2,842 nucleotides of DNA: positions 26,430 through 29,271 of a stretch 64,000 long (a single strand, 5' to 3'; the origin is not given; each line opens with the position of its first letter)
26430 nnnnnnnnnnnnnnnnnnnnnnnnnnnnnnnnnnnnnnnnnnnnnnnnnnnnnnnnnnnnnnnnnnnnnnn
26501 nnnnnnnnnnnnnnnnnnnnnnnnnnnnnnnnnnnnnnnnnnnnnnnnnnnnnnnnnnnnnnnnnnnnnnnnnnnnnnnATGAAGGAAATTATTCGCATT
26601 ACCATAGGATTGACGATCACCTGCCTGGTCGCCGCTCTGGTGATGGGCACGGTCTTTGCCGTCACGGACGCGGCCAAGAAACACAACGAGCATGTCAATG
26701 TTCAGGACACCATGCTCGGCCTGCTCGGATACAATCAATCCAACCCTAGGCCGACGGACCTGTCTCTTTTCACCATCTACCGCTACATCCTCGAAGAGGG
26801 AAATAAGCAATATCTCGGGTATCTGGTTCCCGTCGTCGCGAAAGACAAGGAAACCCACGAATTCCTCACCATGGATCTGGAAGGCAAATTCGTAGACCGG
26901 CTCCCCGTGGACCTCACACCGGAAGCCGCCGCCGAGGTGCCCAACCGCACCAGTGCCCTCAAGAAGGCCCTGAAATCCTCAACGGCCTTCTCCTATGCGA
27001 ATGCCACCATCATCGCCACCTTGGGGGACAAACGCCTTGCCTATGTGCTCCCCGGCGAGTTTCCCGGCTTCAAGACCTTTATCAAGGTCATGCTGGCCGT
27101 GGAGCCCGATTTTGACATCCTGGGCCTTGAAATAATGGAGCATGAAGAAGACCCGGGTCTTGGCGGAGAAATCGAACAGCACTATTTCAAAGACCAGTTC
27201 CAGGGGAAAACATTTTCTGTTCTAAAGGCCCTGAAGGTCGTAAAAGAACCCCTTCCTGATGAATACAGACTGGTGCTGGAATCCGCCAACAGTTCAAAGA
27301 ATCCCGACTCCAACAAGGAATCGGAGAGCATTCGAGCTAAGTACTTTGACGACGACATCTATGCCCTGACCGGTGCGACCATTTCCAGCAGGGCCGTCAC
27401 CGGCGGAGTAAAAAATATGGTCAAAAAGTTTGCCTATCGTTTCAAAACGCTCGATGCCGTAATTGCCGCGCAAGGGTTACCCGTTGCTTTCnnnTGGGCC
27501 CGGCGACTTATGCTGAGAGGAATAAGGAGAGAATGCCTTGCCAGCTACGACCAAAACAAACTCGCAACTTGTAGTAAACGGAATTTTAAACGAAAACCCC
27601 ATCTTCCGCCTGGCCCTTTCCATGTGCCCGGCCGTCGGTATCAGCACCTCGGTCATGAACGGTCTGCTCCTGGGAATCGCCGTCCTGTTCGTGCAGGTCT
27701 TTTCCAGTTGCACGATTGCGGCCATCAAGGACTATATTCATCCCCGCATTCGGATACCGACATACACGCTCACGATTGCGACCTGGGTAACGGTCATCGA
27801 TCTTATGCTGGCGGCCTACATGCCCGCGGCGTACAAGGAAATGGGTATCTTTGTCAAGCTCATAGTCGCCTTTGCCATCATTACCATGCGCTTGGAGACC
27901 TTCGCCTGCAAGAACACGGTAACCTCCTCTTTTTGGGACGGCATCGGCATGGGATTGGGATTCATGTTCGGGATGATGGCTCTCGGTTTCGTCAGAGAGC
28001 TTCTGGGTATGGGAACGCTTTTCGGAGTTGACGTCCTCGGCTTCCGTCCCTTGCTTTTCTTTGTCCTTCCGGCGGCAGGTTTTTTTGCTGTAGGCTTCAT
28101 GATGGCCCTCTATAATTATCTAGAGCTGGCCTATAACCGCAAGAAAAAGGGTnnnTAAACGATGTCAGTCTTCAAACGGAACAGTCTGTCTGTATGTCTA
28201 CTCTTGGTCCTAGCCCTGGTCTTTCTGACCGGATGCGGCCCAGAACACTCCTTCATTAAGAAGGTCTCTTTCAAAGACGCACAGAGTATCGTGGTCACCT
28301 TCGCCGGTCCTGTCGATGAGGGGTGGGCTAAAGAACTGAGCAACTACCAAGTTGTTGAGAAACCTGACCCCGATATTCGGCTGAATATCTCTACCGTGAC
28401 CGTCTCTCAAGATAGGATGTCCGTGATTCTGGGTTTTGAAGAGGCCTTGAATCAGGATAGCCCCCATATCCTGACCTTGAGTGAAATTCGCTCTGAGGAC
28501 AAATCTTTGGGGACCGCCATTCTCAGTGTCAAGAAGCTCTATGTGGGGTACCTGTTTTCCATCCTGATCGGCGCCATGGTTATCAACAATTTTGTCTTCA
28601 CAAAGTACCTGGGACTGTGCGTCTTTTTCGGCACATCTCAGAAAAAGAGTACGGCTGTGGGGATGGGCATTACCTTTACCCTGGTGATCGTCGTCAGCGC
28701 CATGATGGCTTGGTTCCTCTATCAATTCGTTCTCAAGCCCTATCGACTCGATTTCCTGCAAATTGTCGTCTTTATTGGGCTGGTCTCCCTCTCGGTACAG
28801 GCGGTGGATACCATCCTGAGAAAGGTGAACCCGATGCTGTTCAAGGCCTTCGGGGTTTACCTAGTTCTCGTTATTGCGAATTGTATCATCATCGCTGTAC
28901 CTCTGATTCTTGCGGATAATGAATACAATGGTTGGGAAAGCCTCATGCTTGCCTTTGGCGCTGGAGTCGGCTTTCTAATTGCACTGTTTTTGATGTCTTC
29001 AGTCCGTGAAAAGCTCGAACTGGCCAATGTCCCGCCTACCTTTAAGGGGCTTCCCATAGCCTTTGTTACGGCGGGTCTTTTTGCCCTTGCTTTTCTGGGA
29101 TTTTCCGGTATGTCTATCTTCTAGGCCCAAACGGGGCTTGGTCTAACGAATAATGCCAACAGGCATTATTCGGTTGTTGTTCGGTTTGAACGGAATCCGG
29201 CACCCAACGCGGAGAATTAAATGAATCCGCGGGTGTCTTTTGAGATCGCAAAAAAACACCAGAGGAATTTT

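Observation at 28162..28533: RnfA fused to an N-terminal lipoprotein-signal plus Ig-like periplasmic domain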

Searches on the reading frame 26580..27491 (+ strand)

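Call 4: search_protein_families(library=pfam, proteins=[window:26580-27491:+], max_evalue=1)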
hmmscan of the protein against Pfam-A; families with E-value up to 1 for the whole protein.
window:26580-27491:+ (304 aa): 1 family
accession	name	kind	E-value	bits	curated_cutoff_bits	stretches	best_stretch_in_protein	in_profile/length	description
PF04205.19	FMN_bind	-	2.6e-15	57.3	22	1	163-281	1-76/77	FMN-binding domain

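Call 5: search_protein_families(library=ncbifam, proteins=[window:26580-27491:+], max_evalue=1)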
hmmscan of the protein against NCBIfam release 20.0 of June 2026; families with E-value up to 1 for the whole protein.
window:26580-27491:+ (304 aa): 15 families
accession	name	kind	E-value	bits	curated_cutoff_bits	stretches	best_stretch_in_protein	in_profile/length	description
TIGR01947.1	rnfG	subfamily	5.9e-18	65.6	102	1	140-284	69-185/187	RnfABCDGE type electron transport complex subunit G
NF041840.1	rnfG_Methano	equivalog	1.9e-17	63.5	230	3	153-211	88-147/189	Rnf electron transport complex subunit RnfG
TIGR01938.1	nqrC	equivalog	2.2e-15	57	144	1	10-284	10-245/251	NADH:ubiquinone reductase (Na(+)-transporting) subunit C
NF045876.1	RnfG_DVU2794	exception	8.3e-12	45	205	2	155-215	85-146/190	RnfABCDGE type electron transport complex subunit G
NF003749.0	PRK05346.1-5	equivalog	2.8e-10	40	255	1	97-276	77-237/261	Na(+)-translocating NADH-quinone reductase subunit C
NF002519.0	PRK01908.1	equivalog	3.9e-10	39.7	178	2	139-211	75-150/209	electron transport complex subunit RsxG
NF003753.0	PRK05346.2-4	equivalog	1.6e-09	37.5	329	1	128-292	104-247/249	Na(+)-translocating NADH-quinone reductase subunit C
NF003746.0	PRK05346.1-1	equivalog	1.8e-07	30.5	337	1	153-223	139-213/264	Na(+)-translocating NADH-quinone reductase subunit C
NF003747.0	PRK05346.1-2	equivalog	1.5e-05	24.4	336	1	153-222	134-207/260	Na(+)-translocating NADH-quinone reductase subunit C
NF003750.0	PRK05346.2-1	equivalog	3e-05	23.7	352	1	152-212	110-171/225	Na(+)-translocating NADH-quinone reductase subunit C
NF003755.0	PRK05346.2-6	equivalog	0.00045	19.2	563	1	154-211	171-229/310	Na(+)-translocating NADH-quinone reductase subunit C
NF003752.0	PRK05346.2-3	equivalog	0.0037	16.4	617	1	154-216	175-238/316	Na(+)-translocating NADH-quinone reductase subunit C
NF003748.0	PRK05346.1-4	equivalog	0.011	15.1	455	1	154-212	140-202/265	Na(+)-translocating NADH-quinone reductase subunit C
NF003751.0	PRK05346.2-2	equivalog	0.13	11.4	630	1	162-213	186-238/320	Na(+)-translocating NADH-quinone reductase subunit C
NF008337.0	PRK11123.1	equivalog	0.14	11.6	277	1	6-36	12-42/238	arginine ABC transporter permease ArtQ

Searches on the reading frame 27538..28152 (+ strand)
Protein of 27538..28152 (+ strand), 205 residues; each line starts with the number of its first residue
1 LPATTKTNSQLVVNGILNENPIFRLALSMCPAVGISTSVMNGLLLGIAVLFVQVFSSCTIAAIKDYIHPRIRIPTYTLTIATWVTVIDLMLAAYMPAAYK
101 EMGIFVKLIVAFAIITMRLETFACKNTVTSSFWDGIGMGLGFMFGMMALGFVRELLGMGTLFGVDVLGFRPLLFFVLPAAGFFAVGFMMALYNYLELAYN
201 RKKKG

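Call 4: search_protein_families(library=pfam, proteins=[window:27538-28152:+], max_evalue=1)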
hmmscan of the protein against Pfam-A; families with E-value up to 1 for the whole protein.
window:27538-28152:+ (205 aa): 1 family
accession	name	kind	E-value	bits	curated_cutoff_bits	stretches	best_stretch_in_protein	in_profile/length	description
PF02508.19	Rnf-Nqr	-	1.8e-51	175.1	23.8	1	10-189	3-174/174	Rnf-Nqr subunit, membrane protein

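Call 5: search_protein_families(library=ncbifam, proteins=[window:27538-28152:+], max_evalue=1)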
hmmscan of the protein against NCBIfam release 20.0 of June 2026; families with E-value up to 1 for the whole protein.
window:27538-28152:+ (205 aa): 10 families
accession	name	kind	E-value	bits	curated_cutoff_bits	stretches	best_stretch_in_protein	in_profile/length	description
NF009070.0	PRK12405.1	subfamily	2.4e-63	213.4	184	1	7-203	3-214/231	electron transport complex subunit RsxE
TIGR01948.1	rnfE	subfamily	3.5e-52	176.8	213.4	1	10-196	2-194/196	RnfABCDGE type electron transport complex subunit E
NF041839.1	rnfE_Methano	equivalog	5.7e-41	140.6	350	1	13-196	7-195/203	Rnf electron transport complex subunit RnfE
NF006777.0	PRK09292.1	equivalog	4.6e-40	137.6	235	1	4-195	3-201/209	NADH:ubiquinone reductase (Na(+)-transporting) subunit D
TIGR01939.1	nqrD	equivalog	4.5e-34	118.1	244.85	1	5-193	3-199/207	NADH:ubiquinone reductase (Na(+)-transporting) subunit D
TIGR01943.1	rnfA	subfamily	4.8e-15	56.5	229.3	1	11-159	6-160/190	RnfABCDGE type electron transport complex subunit A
NF003481.0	PRK05151.1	equivalog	3.4e-10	40.4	240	1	11-158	7-160/193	electron transport complex subunit RsxA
TIGR01940.1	nqrE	equivalog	2.1e-09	38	247.55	1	11-160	6-171/200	NADH:ubiquinone reductase (Na(+)-transporting) subunit E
NF041835.1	rnfA_Methano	equivalog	3.1e-08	34.3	300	1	11-195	9-190/195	Rnf electron transport complex subunit RnfA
NF009108.0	PRK12456.1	equivalog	4.5e-05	23.7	398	1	12-188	9-192/199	Na(+)-translocating NADH-quinone reductase subunit E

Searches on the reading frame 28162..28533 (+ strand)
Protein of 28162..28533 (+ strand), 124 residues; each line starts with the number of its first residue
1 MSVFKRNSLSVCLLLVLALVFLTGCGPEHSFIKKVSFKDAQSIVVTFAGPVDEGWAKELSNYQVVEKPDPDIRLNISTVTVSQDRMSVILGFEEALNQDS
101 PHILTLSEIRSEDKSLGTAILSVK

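Call 4: search_protein_families(library=pfam, proteins=[window:28162-28533:+], max_evalue=1)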
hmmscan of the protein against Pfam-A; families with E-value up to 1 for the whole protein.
window:28162-28533:+ (124 aa): 1 family
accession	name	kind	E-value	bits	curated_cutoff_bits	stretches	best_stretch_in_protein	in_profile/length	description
PF08875.16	DUF1833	-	0.13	12.3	21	1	69-102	114-147/150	Domain of unknown function (DUF1833)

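Call 5: search_protein_families(library=ncbifam, proteins=[window:28162-28533:+], max_evalue=1)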
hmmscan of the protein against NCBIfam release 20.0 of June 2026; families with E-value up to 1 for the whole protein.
window:28162-28533:+ (124 aa): 2 families
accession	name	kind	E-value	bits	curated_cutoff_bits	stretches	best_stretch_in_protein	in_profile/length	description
NF033216.1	lipo_YgdI_YgdR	subfamily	0.078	12.9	42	1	9-44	3-34/71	YgdI/YgdR family lipoprotein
NF047847.2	SS_mature_LptM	equivalog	0.097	12.8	27.7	1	10-26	6-21/31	LPS translocon maturation chaperone LptM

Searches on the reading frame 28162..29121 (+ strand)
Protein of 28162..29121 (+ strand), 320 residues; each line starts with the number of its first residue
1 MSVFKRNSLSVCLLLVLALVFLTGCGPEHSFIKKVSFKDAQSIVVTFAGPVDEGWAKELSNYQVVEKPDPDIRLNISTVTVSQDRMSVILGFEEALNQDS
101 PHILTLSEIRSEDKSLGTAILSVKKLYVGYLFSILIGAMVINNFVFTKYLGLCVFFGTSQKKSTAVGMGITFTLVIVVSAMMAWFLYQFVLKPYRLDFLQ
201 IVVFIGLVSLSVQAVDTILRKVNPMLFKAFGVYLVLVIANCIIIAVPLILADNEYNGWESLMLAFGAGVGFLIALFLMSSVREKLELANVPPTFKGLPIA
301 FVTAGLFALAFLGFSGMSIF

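Call 4: search_protein_families(library=pfam, proteins=[window:28162-29121:+], max_evalue=1)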
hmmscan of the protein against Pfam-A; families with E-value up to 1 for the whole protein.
window:28162-29121:+ (320 aa): 1 family
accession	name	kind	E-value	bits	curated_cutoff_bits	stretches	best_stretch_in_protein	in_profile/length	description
PF02508.19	Rnf-Nqr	-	9.6e-46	156.4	23.8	1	132-317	2-173/174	Rnf-Nqr subunit, membrane protein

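Call 5: search_protein_families(library=ncbifam, proteins=[window:28162-29121:+], max_evalue=1)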
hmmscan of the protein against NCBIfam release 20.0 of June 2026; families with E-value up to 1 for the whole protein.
window:28162-29121:+ (320 aa): 11 families
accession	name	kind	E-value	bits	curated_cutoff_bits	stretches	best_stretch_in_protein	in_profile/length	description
TIGR01943.1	rnfA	subfamily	2.2e-57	194.6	229.3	1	131-317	3-189/190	RnfABCDGE type electron transport complex subunit A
NF003481.0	PRK05151.1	equivalog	1.5e-52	178.6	240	1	133-317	6-190/193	electron transport complex subunit RsxA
NF041835.1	rnfA_Methano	equivalog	5.8e-41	141.1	300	1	131-314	6-189/195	Rnf electron transport complex subunit RnfA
TIGR01940.1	nqrE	equivalog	5.6e-40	137.8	247.55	1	132-317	4-199/200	NADH:ubiquinone reductase (Na(+)-transporting) subunit E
NF002200.0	PRK01061.1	equivalog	1.1e-34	120.2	351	1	131-319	11-211/250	Na(+)-translocating NADH-quinone reductase subunit E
NF009108.0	PRK12456.1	equivalog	2.4e-30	106.1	398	1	132-318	6-198/199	Na(+)-translocating NADH-quinone reductase subunit E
NF009070.0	PRK12405.1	subfamily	9.9e-18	64.1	184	1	134-285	7-152/231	electron transport complex subunit RsxE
TIGR01948.1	rnfE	subfamily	1e-17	64.4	213.4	1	134-285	3-148/196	RnfABCDGE type electron transport complex subunit E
NF041839.1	rnfE_Methano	equivalog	4.7e-15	55.9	350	1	136-289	7-154/203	Rnf electron transport complex subunit RnfE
NF006777.0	PRK09292.1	equivalog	5.3e-14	52.4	235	1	133-285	9-155/209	NADH:ubiquinone reductase (Na(+)-transporting) subunit D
TIGR01939.1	nqrD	equivalog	2.5e-12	47.1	244.85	1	133-289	8-158/207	NADH:ubiquinone reductase (Na(+)-transporting) subunit D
